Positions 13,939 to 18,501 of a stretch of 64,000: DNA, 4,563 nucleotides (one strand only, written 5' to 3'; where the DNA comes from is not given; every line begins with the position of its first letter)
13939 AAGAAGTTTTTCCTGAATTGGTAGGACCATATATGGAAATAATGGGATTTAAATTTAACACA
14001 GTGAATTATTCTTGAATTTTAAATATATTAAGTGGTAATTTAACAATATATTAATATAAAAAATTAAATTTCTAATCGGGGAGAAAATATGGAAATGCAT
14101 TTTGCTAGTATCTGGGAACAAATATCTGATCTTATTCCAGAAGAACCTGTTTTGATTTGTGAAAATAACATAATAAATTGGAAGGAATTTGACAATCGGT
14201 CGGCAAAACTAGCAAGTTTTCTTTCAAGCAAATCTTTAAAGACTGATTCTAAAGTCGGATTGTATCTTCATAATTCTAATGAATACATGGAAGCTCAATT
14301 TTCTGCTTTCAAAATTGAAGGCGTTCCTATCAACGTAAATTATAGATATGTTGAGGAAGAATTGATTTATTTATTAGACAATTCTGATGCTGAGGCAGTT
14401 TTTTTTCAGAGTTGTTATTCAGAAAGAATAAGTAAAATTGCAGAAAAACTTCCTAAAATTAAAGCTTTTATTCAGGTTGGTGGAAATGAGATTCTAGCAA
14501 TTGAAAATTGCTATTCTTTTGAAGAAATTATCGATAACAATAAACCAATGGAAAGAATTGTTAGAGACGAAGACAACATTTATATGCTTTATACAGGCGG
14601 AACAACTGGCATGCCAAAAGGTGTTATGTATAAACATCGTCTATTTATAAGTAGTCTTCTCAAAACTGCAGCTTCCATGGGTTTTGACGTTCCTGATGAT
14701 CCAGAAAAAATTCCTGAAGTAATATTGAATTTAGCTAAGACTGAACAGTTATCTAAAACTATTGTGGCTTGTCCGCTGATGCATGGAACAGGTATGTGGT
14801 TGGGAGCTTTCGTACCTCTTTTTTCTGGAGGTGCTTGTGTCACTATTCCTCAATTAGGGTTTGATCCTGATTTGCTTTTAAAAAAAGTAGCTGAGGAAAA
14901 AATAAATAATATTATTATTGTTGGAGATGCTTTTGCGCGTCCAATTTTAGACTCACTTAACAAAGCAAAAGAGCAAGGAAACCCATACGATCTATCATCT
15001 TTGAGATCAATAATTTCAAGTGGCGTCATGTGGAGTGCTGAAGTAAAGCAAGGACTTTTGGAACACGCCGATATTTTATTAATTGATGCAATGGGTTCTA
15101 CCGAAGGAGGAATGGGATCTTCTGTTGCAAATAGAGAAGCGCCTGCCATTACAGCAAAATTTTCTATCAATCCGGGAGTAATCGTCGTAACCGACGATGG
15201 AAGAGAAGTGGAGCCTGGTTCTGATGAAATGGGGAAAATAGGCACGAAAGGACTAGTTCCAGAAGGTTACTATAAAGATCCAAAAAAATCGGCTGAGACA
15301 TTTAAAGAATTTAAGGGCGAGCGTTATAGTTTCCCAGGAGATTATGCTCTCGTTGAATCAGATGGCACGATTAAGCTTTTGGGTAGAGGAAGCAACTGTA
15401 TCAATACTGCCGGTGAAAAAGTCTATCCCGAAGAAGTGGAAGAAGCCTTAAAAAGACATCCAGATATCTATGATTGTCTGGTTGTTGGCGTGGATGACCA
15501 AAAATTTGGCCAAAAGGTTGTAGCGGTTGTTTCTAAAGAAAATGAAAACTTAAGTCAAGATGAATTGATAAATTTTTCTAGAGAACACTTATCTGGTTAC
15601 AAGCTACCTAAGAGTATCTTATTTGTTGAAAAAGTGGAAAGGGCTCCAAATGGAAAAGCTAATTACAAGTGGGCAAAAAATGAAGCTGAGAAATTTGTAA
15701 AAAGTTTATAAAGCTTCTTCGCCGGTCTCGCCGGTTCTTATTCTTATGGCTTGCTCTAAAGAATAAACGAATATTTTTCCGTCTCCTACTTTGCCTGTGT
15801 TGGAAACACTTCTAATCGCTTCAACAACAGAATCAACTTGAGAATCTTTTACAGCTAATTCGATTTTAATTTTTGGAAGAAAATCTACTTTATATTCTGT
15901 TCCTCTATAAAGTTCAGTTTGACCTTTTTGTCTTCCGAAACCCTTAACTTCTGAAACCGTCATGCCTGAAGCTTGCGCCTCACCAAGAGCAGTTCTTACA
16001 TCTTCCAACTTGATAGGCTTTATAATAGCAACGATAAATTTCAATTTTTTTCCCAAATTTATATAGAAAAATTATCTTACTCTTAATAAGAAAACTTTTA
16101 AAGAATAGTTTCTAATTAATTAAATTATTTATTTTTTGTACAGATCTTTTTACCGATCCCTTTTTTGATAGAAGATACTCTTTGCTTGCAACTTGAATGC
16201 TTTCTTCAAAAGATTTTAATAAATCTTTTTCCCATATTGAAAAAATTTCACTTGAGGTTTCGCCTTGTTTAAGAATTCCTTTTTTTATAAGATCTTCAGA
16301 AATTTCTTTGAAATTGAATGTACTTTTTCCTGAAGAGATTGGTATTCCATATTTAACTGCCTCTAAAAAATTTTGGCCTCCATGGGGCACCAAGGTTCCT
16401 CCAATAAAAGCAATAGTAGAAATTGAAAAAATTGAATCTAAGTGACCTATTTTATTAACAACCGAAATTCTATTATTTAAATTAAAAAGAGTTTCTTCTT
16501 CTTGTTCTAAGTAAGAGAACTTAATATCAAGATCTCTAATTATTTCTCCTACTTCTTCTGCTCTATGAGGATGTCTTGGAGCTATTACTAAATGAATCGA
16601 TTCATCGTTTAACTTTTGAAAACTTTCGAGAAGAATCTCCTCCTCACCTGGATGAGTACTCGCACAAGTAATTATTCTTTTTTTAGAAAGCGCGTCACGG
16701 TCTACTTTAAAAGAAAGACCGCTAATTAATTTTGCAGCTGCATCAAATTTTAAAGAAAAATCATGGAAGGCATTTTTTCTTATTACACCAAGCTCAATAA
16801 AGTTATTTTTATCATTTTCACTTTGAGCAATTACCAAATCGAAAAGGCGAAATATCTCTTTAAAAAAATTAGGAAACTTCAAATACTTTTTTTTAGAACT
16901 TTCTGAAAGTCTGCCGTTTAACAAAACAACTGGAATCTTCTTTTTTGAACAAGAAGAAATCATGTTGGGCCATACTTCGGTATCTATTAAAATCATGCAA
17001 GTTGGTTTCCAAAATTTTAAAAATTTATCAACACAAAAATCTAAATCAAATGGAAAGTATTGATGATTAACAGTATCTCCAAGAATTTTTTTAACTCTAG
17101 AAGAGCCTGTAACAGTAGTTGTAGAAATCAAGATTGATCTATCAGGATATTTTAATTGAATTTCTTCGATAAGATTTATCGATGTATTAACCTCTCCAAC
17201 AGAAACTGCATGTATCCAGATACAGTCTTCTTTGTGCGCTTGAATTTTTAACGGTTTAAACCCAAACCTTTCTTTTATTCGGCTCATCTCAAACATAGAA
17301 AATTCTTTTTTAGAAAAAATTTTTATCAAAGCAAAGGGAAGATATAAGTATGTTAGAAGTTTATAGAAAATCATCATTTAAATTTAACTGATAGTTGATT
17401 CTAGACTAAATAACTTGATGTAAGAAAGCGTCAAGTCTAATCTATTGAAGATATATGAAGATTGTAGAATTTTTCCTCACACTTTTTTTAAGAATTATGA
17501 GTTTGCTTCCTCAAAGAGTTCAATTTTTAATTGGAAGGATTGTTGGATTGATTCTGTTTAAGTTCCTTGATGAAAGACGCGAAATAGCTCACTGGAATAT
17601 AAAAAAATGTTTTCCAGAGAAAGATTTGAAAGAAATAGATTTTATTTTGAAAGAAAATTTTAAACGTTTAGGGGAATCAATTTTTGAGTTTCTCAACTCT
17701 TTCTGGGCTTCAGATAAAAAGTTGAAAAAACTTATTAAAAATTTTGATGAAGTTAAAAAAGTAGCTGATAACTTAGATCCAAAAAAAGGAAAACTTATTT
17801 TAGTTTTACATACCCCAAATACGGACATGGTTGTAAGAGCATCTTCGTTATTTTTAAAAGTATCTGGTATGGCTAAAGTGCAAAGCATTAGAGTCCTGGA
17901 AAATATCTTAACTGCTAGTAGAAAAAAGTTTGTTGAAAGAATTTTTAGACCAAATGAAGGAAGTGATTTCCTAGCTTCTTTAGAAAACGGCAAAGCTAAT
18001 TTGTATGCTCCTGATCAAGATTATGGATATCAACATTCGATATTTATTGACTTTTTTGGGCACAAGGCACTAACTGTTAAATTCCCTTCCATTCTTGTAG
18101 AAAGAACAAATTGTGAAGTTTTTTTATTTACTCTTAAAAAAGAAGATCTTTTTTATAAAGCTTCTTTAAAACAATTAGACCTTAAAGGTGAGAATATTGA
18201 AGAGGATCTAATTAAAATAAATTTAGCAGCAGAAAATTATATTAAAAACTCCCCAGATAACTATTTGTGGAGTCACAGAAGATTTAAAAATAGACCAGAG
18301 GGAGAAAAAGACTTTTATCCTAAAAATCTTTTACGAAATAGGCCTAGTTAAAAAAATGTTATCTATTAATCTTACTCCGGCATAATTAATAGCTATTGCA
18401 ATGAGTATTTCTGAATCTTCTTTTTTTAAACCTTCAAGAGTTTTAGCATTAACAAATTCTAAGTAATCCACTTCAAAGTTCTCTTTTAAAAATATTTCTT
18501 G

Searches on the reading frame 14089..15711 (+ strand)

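Call 68: search_protein_families(library=pfam, proteins=[window:14089-15711:+], max_evalue=0.00001)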
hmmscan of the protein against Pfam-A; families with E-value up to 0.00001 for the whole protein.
window:14089-15711:+ (540 aa): 2 families
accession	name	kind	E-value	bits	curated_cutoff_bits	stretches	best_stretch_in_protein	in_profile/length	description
PF00501.34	AMP-binding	-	4.9e-50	170.9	29.9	1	17-388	9-376/384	AMP-binding enzyme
PF13193.12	AMP-binding_C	-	1.6e-14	55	24.5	1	449-523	1-76/76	AMP-binding enzyme C-terminal domain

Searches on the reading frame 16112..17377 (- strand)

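Call 68: search_protein_families(library=pfam, proteins=[window:16112-17377:-], max_evalue=0.00001)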
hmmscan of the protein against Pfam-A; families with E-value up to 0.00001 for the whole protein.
window:16112-17377:- (421 aa): 1 family
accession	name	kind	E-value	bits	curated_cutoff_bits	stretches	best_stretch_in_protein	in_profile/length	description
PF04413.22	Glycos_transf_N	-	6.4e-60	202.2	23.9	1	33-212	2-178/179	3-Deoxy-D-manno-octulosonic-acid transferase (kdotransferase)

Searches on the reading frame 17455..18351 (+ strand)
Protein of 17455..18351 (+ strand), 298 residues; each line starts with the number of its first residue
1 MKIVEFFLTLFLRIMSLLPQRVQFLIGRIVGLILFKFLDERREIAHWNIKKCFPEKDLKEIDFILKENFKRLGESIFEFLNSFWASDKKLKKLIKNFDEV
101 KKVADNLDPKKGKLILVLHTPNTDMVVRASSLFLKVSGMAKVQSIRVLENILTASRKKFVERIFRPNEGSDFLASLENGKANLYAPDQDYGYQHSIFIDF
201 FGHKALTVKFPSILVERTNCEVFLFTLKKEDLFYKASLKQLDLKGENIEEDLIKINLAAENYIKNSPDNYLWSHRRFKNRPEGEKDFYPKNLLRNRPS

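Call 68: search_protein_families(library=pfam, proteins=[window:17455-18351:+], max_evalue=0.00001)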
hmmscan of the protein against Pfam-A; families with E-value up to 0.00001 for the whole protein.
window:17455-18351:+ (298 aa): 1 family
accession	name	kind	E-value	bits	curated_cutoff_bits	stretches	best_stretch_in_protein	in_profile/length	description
PF03279.18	Lip_A_acyltrans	-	1.8e-35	123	22.3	1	5-278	16-294/295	Bacterial lipid A biosynthesis acyltransferase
